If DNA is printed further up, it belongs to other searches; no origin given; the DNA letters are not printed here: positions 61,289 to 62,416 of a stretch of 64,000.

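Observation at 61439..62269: Phage-type AAA_24 (Sak4-like) ATPase as a lone cargo gene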

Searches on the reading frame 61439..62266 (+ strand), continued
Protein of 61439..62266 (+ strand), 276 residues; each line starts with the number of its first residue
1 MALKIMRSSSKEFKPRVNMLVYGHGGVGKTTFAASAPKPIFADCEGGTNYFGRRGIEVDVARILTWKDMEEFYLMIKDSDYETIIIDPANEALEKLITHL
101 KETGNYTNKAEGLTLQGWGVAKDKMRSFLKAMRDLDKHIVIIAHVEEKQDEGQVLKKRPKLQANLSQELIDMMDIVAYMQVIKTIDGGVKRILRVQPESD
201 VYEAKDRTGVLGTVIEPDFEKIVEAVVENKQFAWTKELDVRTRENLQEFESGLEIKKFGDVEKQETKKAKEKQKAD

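Call 66: find_homologous_proteins(query=L102:1809-2789:+)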
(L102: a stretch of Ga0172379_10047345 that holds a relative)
Query L102:1809-2789:+ (327 aa): 48 proteins with E <= 0.001 among 2594 candidates.
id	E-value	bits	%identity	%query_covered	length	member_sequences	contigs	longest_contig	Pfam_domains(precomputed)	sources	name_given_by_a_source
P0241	9.8e-216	733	100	100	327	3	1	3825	-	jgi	-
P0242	4.9e-125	435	67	89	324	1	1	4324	-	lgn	-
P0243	1.3e-112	394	61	89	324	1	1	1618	-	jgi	jgi:hypothetical protein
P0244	6.4e-110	385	60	90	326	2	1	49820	-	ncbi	-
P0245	4.0e-100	353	56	87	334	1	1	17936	-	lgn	-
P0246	1.1e-72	263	44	88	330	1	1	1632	-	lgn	-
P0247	2.0e-48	183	40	69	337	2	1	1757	-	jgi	jgi:hypothetical protein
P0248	2.0e-48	183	38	87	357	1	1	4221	-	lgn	-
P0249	1.3e-47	181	41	69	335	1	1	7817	-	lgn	-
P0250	6.6e-47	178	39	76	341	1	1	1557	-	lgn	-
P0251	1.4e-44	171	43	69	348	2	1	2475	-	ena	-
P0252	1.8e-43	167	40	71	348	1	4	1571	-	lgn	-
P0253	5.2e-43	166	38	89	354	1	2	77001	-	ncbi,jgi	ncbi:MAG: hypothetical protein RL150_555 [Candidatus Parcubacteria bacterium]|jgi:hypothetical prote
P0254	7.1e-42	162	38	68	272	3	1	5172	-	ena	-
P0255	1.1e-39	155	40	69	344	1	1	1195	-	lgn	-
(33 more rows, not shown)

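Call 70: search_solved_structures(query=A1, max_evalue=0.01, show_alignments=1)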
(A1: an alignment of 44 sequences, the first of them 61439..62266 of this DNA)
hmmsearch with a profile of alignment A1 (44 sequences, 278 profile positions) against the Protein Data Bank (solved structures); distinct sequences matched with E-value up to 0.01: 4.
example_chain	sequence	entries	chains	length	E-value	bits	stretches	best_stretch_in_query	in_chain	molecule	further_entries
8rc5_1A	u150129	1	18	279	2.7e-09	39.7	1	17-226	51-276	ORF016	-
5c1t_A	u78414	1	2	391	0.0053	19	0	12-30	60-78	Small GTPase EhRabX3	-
5c1s_A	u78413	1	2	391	0.0053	19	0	12-30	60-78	Small GTPase EhRabX3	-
9nbo_A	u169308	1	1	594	0.0089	18.3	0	17-33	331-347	Arsenite transporter ATPase-like protein,arsA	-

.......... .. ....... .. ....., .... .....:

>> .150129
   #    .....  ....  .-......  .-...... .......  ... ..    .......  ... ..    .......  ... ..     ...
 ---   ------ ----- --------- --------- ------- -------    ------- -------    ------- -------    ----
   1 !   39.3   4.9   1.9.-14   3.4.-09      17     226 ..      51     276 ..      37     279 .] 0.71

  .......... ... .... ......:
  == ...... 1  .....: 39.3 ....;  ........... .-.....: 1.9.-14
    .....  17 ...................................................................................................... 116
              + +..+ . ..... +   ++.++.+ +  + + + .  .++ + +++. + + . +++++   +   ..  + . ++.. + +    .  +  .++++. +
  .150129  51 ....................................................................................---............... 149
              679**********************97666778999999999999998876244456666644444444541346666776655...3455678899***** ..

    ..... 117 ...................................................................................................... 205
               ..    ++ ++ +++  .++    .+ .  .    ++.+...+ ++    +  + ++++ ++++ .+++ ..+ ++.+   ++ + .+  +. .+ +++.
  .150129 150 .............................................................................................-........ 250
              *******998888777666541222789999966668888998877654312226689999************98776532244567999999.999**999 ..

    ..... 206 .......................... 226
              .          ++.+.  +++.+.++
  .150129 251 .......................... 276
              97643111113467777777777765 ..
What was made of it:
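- On Pfam AAA_24 / PHROG_124 (Sak4-like): The profile hit to 8rc5 has E = 2.7e-9 (call 70).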
